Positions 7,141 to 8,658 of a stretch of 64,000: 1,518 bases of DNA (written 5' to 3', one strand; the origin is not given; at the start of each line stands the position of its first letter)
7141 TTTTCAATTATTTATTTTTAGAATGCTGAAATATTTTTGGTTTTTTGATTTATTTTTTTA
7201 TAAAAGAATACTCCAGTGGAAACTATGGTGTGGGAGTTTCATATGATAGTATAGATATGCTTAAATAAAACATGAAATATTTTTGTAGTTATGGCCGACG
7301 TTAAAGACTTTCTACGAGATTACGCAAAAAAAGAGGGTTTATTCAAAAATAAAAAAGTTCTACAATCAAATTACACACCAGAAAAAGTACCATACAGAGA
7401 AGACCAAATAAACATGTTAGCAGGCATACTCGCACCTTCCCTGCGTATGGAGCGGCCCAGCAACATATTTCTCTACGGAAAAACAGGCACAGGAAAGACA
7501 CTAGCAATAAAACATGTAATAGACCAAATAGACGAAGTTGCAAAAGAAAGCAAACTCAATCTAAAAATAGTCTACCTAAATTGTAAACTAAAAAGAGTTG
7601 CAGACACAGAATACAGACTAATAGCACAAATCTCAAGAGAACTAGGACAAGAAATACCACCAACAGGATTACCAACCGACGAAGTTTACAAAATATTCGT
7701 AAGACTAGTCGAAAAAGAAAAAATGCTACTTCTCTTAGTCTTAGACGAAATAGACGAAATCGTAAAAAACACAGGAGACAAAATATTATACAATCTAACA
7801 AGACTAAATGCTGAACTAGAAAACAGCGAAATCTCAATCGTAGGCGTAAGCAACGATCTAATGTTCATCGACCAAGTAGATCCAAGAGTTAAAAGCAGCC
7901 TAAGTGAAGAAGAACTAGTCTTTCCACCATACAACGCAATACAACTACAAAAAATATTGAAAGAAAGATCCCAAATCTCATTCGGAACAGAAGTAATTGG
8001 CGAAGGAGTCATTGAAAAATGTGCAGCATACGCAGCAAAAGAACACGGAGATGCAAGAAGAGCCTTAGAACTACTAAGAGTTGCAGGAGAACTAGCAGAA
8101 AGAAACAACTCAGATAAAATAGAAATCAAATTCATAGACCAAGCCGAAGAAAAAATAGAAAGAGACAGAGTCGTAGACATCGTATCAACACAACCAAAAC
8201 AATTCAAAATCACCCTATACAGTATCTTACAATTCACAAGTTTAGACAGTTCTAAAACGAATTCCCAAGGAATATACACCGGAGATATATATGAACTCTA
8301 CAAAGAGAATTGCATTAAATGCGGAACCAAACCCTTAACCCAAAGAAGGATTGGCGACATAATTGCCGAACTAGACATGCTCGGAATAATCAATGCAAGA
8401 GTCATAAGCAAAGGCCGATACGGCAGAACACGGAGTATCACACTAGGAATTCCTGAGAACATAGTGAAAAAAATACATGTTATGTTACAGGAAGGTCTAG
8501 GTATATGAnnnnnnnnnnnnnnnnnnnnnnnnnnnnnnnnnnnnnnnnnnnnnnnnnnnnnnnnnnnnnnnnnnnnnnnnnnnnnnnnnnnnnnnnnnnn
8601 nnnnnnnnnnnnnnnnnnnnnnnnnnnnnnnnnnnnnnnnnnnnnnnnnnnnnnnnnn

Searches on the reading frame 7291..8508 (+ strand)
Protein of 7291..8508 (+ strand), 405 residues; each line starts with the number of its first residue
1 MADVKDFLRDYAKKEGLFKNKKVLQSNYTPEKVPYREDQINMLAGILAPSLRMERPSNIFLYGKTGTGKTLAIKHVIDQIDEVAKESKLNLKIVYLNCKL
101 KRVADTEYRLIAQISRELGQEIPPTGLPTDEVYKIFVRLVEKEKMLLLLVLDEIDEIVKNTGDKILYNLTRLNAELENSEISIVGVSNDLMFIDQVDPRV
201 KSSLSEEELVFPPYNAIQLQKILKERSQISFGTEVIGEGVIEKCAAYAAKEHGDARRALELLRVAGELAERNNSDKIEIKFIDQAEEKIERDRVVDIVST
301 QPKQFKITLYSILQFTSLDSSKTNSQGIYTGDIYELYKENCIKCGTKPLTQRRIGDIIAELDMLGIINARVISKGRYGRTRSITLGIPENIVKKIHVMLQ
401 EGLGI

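Call 24: search_protein_families(library=pfam, proteins=[window:7291-8508:+], max_evalue=0.01)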
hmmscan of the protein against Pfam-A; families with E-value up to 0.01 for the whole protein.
window:7291-8508:+ (405 aa): 13 families
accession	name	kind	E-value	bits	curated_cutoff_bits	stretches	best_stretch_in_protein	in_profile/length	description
PF09079.17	Cdc6_C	-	6.7e-24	84.1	25.1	1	297-394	2-95/96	CDC6, C terminal winged helix domain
PF22703.2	Cdc6_lid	-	7.7e-24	83.8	27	1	221-287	2-68/68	Cdc6 AAA+ ATPase-type lid domain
PF13401.12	AAA_22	-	2.7e-10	41.1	27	1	55-173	4-109/130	AAA domain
PF05621.17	TniB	-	1.3e-08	35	22.4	1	51-190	30-165/189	Bacterial TniB protein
PF13191.12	AAA_16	-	2.4e-08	35.1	32.6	1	32-172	1-158/167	AAA ATPase domain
PF00004.35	AAA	-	4.9e-07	30.7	21.2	1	59-202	1-120/131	ATPase family associated with various cellular activities (AAA)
PF05729.18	NACHT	-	6e-06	26.6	26.7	1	59-163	3-99/167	NACHT domain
PF01637.24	ATPase_2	-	1e-05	25.9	33.2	1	51-197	15-165/225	ATPase domain predominantly from Archaea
PF22606.2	Cdc6-ORC-like_ATPase_lid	-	4.6e-05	23.7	27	1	214-270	1-57/60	Cdc6/ORC-like, ATPase lid domain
PF24883.2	NPHP3_N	-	0.00015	22.4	24.8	1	57-117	23-82/164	Nephrocystin 3, N-terminal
PF00270.35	DEAD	-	0.0002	21.6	26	0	57-173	15-146/167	DEAD/DEAH box helicase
PF12775.13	AAA_7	-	0.0062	16.5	25.8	0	53-87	30-65/181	P-loop containing dynein motor region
PF00308.24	Bac_DnaA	-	0.0091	16.6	23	0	58-98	36-72/162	Bacterial DnaA ATPAse domain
